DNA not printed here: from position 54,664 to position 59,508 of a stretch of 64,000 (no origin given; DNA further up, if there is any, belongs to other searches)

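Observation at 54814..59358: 1514-aa GlmS-like amidotransferase with a large insertion and extra SIS modules, paired with a PrpD-family protein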

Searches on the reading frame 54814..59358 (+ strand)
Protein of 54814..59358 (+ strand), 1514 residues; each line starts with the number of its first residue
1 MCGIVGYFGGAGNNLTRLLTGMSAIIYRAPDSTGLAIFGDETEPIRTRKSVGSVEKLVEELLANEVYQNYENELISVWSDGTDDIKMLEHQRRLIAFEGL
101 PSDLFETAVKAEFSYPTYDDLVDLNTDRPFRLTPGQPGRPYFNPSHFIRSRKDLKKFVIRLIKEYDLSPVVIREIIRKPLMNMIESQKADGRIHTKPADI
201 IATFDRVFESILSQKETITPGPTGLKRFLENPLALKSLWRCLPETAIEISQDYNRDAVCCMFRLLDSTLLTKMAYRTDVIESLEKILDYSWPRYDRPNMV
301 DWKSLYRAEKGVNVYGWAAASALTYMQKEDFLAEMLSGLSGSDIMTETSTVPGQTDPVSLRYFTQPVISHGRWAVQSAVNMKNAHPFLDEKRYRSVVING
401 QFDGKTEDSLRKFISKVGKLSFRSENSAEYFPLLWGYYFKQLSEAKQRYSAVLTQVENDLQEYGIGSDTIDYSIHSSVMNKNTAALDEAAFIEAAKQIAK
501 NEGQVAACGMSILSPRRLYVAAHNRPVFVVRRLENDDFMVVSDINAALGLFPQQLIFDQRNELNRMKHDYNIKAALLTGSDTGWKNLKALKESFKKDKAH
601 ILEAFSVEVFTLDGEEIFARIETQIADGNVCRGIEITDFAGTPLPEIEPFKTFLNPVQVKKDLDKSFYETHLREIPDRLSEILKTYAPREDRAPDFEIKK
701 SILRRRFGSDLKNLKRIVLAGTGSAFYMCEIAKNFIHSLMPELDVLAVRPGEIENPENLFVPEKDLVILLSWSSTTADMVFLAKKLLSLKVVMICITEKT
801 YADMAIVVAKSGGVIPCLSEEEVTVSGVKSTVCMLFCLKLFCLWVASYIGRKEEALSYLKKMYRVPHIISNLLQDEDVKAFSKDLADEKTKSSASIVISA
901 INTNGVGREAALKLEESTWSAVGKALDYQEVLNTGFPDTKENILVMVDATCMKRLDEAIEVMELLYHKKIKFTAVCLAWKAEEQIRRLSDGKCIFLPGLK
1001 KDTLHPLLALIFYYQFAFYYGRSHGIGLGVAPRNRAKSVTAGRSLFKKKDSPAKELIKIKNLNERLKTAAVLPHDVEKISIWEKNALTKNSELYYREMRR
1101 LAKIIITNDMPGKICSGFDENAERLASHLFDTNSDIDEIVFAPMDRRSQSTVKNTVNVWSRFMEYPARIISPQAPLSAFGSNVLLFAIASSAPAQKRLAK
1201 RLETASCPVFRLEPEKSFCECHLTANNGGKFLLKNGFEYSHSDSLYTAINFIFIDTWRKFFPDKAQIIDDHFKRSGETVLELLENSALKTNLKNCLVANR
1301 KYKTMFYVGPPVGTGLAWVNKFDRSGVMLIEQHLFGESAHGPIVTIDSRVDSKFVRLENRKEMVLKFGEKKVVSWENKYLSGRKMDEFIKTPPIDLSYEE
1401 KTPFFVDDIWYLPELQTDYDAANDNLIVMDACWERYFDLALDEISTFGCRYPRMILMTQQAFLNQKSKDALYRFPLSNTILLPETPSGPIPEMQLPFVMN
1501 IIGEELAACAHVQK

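Call 7: search_protein_families(library=pfam, proteins=[window:54814-59358:+], max_evalue=0.01)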
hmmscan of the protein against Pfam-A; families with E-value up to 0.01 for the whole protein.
window:54814-59358:+ (1514 aa): 1 family
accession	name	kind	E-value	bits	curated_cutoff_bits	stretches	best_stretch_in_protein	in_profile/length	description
PF01380.27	SIS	-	0.00015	22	25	1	711-800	2-90/131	SIS domain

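Call 8: search_protein_families(library=ncbifam, proteins=[window:54814-59358:+], max_evalue=0.01)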
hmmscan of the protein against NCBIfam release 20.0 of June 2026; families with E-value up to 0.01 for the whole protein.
window:54814-59358:+ (1514 aa): 4 families
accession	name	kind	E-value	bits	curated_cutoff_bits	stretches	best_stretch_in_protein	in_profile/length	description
NF001484.0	PRK00331.1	subfamily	5.8e-33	114.1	381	3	633-1040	220-599/601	isomerizing glutamine--fructose-6-phosphate transaminase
TIGR01135.1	glmS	equivalog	1.6e-30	106.2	418.05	3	660-1040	241-605/607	glutamine--fructose-6-phosphate transaminase (isomerizing)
NF008141.0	PRK10892.1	equivalog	0.0027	17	505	1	717-805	52-138/328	arabinose-5-phosphate isomerase KdsD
TIGR02128.1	G6PI_arch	equivalog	0.0085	15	213.9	0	700-797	7-100/308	bifunctional phosphoglucose/phosphomannose isomerase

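Call 9: find_homologous_proteins(query=window:54814-59355:+, max_evalue=0.001)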
Query window:54814-59355:+ (1514 aa): 226 proteins with E <= 0.001 among 8000 candidates; the best 120 are listed.
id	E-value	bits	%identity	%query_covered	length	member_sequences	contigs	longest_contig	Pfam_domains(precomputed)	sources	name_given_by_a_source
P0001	0.0e+0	3474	100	100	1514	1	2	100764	-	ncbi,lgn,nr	ncbi:MAG: hypothetical protein SWH54_18090 [Thermodesulfobacteriota bacterium]|nr:hypothetical prote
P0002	0.0e+0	2871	82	100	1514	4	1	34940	PF01380.28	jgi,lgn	-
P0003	0.0e+0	2862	82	100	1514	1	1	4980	PF01380.28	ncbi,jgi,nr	ncbi:MAG: SIS domain-containing protein [Deltaproteobacteria bacterium]|nr:SIS domain-containing pro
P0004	0.0e+0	2858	81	100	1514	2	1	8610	PF01380.28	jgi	-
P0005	0.0e+0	2846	81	100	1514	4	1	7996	-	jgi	-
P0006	0.0e+0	2829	81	100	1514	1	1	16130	PF01380.28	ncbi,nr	ncbi:MAG: hypothetical protein U9R43_04230 [Thermodesulfobacteriota bacterium]|nr:hypothetical prote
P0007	0.0e+0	2828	81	100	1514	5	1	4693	PF01380.28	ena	-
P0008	0.0e+0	2828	81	100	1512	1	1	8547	-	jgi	-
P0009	0.0e+0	2807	80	100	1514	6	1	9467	-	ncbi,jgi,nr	ncbi:MAG: hypothetical protein JRF71_04870 [Deltaproteobacteria bacterium]|nr:hypothetical protein [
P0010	0.0e+0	2800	80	100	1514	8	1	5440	PF01380.28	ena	-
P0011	0.0e+0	2799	80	100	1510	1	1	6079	-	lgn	-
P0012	0.0e+0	2740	79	98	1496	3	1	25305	-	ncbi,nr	ncbi:MAG: hypothetical protein HGJ93_07080 [Desulfosarcina sp.]|nr:hypothetical protein [Desulfosarc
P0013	0.0e+0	2371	68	100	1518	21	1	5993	-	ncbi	-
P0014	0.0e+0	2328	67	100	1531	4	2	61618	PF01380.28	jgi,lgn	jgi:glucosamine 6-phosphate synthetase-like amidotransferase/phosphosugar isomerase protein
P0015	0.0e+0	2287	65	100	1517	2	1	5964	PF01380.28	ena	-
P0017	0.0e+0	2087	61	100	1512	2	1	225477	PF01380.28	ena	-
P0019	0.0e+0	2051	59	100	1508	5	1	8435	PF01380.28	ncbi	-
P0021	0.0e+0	2049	59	100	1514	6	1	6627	-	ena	-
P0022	0.0e+0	2026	59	100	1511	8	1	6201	PF01380.28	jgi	jgi:glucosamine 6-phosphate synthetase-like amidotransferase/phosphosugar isomerase protein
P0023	0.0e+0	2025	59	100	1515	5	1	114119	PF01380.28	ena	-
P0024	0.0e+0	1951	57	100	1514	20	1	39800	-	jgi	-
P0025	0.0e+0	1943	57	100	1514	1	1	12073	PF01380.28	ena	-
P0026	0.0e+0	1936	57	100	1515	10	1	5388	PF01380.28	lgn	-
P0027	0.0e+0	1930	56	100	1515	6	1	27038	PF01380.28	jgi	-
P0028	0.0e+0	1922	56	100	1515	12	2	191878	PF01380.28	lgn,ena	-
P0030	0.0e+0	1873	54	100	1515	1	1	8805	PF01380.28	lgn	-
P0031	0.0e+0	1682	50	100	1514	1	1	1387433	-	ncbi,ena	-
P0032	0.0e+0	1659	50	99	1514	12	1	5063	-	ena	-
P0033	0.0e+0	1647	50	99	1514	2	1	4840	PF01380.28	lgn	-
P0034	0.0e+0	1644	49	99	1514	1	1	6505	PF01380.28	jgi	-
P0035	0.0e+0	1644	49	99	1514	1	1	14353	-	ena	-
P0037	0.0e+0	1611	49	99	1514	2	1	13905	PF01380.28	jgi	-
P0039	0.0e+0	1573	47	100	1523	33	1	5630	PF01380.28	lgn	-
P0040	0.0e+0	1568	47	100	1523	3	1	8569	PF01380.28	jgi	-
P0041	0.0e+0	1564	47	100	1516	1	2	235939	-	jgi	jgi:glucosamine 6-phosphate synthetase-like amidotransferase/phosphosugar isomerase protein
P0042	0.0e+0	1563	47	100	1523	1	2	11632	PF01380.28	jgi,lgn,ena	-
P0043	0.0e+0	1562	47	100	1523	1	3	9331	PF01380.28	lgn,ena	-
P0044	0.0e+0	1562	47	99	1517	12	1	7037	PF01380.28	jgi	-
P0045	0.0e+0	1562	56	83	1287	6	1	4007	PF01380.28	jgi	-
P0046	0.0e+0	1561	47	100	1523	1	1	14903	PF01380.28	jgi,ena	-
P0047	0.0e+0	1557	47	100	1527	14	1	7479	PF01380.28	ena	-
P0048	0.0e+0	1548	46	99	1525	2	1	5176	PF01380.28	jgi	-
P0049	0.0e+0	1542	46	100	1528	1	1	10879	PF01380.28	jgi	jgi:glucosamine 6-phosphate synthetase-like amidotransferase/phosphosugar isomerase protein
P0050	0.0e+0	1538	46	100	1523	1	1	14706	PF01380.28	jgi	jgi:glucosamine 6-phosphate synthetase-like amidotransferase/phosphosugar isomerase protein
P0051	0.0e+0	1511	47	100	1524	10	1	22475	PF01380.28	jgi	jgi:glucosamine 6-phosphate synthetase-like amidotransferase/phosphosugar isomerase protein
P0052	0.0e+0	1474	45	100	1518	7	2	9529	PF01380.28,PF13522.12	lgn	-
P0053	0.0e+0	1461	44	100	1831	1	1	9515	PF01380.28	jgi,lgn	-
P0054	0.0e+0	1433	44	99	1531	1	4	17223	PF01380.28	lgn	-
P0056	0.0e+0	1432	45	100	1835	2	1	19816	PF01380.28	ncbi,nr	ncbi:MAG: hypothetical protein GY795_09260 [Desulfobacterales bacterium]|nr:hypothetical protein [De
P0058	0.0e+0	1427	44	99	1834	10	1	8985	PF01380.28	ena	-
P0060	0.0e+0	1413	44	100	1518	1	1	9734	PF01380.28,PF13522.12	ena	-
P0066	0.0e+0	1399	43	99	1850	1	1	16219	PF01380.28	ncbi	-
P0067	0.0e+0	1393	45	100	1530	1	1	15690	PF01380.28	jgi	-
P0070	0.0e+0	1383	43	100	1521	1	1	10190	PF01380.28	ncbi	-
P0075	0.0e+0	1365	42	99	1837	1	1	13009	PF01380.28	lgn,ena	-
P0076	0.0e+0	1364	43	100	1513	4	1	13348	PF01380.28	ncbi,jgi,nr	ncbi:MAG TPA: SIS domain-containing protein [Deltaproteobacteria bacterium]|nr:SIS domain-containing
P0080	0.0e+0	1353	43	100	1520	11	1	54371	PF01380.28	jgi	-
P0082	0.0e+0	1350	44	99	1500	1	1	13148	PF01380.28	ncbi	ncbi:MAG: SIS domain-containing protein [Deltaproteobacteria bacterium]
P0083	0.0e+0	1349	43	98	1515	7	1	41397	PF01380.28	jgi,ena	-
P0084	0.0e+0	1337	41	99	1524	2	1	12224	PF01380.28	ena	-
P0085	0.0e+0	1331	42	100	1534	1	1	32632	PF01380.28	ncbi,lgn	-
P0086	0.0e+0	1328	42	100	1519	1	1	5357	PF01380.28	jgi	jgi:glucosamine 6-phosphate synthetase-like amidotransferase/phosphosugar isomerase protein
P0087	0.0e+0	1327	42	100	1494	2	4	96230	PF01380.28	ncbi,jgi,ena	-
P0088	0.0e+0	1323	42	98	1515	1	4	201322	PF01380.28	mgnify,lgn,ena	mgnify:CR=1 FL=1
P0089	0.0e+0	1319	43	98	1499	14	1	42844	PF01380.28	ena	-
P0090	0.0e+0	1315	42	100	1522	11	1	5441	PF01380.28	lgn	-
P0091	0.0e+0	1312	42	100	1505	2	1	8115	PF01380.28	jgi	jgi:glucosamine 6-phosphate synthetase-like amidotransferase/phosphosugar isomerase protein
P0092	0.0e+0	1309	43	98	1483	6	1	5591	PF01380.28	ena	-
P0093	0.0e+0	1308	43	100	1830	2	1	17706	PF01380.28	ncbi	-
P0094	0.0e+0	1307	42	100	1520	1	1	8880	PF01380.28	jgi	jgi:glucosamine 6-phosphate synthetase-like amidotransferase/phosphosugar isomerase protein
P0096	0.0e+0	1303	42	99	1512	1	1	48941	PF01380.28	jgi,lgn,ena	-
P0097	0.0e+0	1301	42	99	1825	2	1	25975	PF01380.28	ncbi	-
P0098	0.0e+0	1291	42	100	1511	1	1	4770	PF01380.28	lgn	-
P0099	0.0e+0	1285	42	99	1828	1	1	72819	PF01380.28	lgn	-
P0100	0.0e+0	1283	41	100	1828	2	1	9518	PF01380.28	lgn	-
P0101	0.0e+0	1282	42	99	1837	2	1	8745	PF01380.28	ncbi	-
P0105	0.0e+0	1276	41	99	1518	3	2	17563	PF01380.28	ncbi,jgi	jgi:glucosamine 6-phosphate synthetase-like amidotransferase/phosphosugar isomerase protein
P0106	0.0e+0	1273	41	100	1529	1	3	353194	PF01380.28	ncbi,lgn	-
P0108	0.0e+0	1268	42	99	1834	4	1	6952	PF01380.28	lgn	-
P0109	0.0e+0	1267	42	98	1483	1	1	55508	PF01380.28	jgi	jgi:glucosamine 6-phosphate synthetase-like amidotransferase/phosphosugar isomerase protein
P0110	0.0e+0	1267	42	99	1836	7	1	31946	PF01380.28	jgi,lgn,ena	-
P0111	0.0e+0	1265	42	100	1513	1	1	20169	PF01380.28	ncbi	-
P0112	0.0e+0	1263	41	99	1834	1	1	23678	PF01380.28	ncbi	-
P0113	0.0e+0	1260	41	100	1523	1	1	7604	PF01380.28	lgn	-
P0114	0.0e+0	1253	40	100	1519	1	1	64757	PF01380.28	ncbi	-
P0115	0.0e+0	1253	41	100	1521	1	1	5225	PF01380.28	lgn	-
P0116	0.0e+0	1249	41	98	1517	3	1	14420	PF01380.28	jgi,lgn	-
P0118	0.0e+0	1243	41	100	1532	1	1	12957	PF01380.28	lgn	-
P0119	0.0e+0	1240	41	100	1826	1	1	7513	PF01380.28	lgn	-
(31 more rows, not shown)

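Call 10: search_solved_structures(query=window:54814-59355:+, max_evalue=1, show_alignments=2)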
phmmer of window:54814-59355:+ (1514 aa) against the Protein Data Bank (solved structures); distinct sequences matched with E-value up to 1: 12.
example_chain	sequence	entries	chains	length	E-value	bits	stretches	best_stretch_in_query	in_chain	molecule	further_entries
6zmk_A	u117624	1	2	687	2.2e-05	25.1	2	666-920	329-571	Glutamine--fructose-6-phosphate aminotransferase [isomerizing] 1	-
6r4h_A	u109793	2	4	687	3.5e-05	24.4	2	666-920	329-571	Glutamine--fructose-6-phosphate aminotransferase [isomerizing] 1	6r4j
7ndl_A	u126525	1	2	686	5e-05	23.9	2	666-920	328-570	Isoform 2 of Glutamine-fructose-6-phosphate aminotransferase [isomerizing] 1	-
6r4e_A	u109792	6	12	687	5e-05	23.9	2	666-920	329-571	Glutamine--fructose-6-phosphate aminotransferase [isomerizing] 1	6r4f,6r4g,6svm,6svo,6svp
6zmj_A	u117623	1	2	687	5e-05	23.9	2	666-920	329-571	Glutamine--fructose-6-phosphate aminotransferase [isomerizing] 1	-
6r4i_A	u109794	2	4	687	0.00011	22.8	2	361-458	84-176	Glutamine--fructose-6-phosphate aminotransferase [isomerizing] 1 | Glutamine--fructose-6-phosphate-aminotransferase [isomerizing] 1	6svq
1xff_A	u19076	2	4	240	0.063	13.6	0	368-447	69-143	Glucosamine--fructose-6-phosphate aminotransferase [isomerizing]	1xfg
4amv_A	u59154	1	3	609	0.12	12.7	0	1-59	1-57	GLUCOSAMINE--FRUCTOSE-6-PHOSPHATE AMINOTRANSFERASE [ISOMER IZING]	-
2xhz_A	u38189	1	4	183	0.23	11.8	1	717-806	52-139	ARABINOSE 5-PHOSPHATE ISOMERASE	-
1jxa_A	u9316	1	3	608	0.59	10.4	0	2-59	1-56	glucosamine 6-phosphate synthase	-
2j6h_A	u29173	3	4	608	0.61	10.4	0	2-59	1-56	GLUCOSAMINE-FRUCTOSE-6-PHOSPHATE AMINOTRANSFERASE | GLUCOSAMINE--FRUCTOSE-6-PHOSPHATE AMINOTRANSFERASE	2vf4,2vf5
5lef_C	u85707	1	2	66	0.8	10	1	948-988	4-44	Kinesin-like protein KIF20A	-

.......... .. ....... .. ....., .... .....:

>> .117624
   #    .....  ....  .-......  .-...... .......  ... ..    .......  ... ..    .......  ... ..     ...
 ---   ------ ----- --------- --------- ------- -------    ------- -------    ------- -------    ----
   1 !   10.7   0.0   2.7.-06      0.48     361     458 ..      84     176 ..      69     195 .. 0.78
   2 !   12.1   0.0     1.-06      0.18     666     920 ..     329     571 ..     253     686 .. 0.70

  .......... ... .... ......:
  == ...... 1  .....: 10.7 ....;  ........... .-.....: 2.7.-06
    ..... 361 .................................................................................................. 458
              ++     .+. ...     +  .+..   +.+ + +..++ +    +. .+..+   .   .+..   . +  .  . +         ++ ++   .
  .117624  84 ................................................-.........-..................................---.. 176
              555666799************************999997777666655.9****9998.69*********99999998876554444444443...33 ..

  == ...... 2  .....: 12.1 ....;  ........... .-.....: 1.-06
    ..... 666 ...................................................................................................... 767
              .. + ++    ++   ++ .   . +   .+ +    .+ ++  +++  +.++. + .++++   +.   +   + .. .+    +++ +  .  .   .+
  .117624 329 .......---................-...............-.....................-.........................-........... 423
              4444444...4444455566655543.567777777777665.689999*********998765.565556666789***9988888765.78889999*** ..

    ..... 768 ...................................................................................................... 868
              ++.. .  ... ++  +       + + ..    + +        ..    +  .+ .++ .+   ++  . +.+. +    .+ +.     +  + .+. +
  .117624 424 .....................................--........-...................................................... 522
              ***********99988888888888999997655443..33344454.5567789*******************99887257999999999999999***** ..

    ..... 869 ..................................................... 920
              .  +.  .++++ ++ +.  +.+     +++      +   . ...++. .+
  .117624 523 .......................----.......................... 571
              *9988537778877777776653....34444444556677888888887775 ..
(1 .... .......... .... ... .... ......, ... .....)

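Call 12: find_encoding_contigs(protein=P0031, flank=10000, max_places=3)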
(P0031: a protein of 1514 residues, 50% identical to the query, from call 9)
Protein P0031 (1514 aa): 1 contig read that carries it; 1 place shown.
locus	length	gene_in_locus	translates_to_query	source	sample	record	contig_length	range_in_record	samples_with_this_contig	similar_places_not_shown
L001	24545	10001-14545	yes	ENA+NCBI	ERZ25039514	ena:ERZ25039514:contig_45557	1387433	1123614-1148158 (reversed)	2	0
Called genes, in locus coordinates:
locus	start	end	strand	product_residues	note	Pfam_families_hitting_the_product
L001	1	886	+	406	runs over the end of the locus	PF06253:MTTB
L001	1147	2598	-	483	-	PF00370:FGGY_N, PF02782:FGGY_C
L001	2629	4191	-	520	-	PF01565:FAD_binding_4, PF02913:FAD-oxidase_C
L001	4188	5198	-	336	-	PF01012:ETF, PF00766:ETF_alpha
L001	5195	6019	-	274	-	PF01012:ETF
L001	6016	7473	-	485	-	PF01565:FAD_binding_4, PF02913:FAD-oxidase_C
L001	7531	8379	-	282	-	PF00106:adh_short, PF08659:KR, PF13561:adh_short_C2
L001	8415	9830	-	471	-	PF06253:MTTB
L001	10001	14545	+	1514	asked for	-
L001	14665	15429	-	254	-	PF13649:Methyltransf_25 (weak)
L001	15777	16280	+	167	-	PF22381:Staph_reg_Sar_Rot, PF01047:MarR, PF12802:MarR_2, PF13412:HTH_24 (weak)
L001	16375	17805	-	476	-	PF06253:MTTB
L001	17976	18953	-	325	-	PF13237:Fer4_10 (faint), PF00037:Fer4 (weak), PF12837:Fer4_6 (weak), PF14697:Fer4_21, PF12838:Fer4_7 (weak), PF13187:Fer4_9 (weak), PF00037:Fer4 (weak), PF12837:Fer4_6 (weak), +1 more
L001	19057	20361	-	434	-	PF01266:DAO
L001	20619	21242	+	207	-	PF02607:B12-binding_2, PF02310:B12-binding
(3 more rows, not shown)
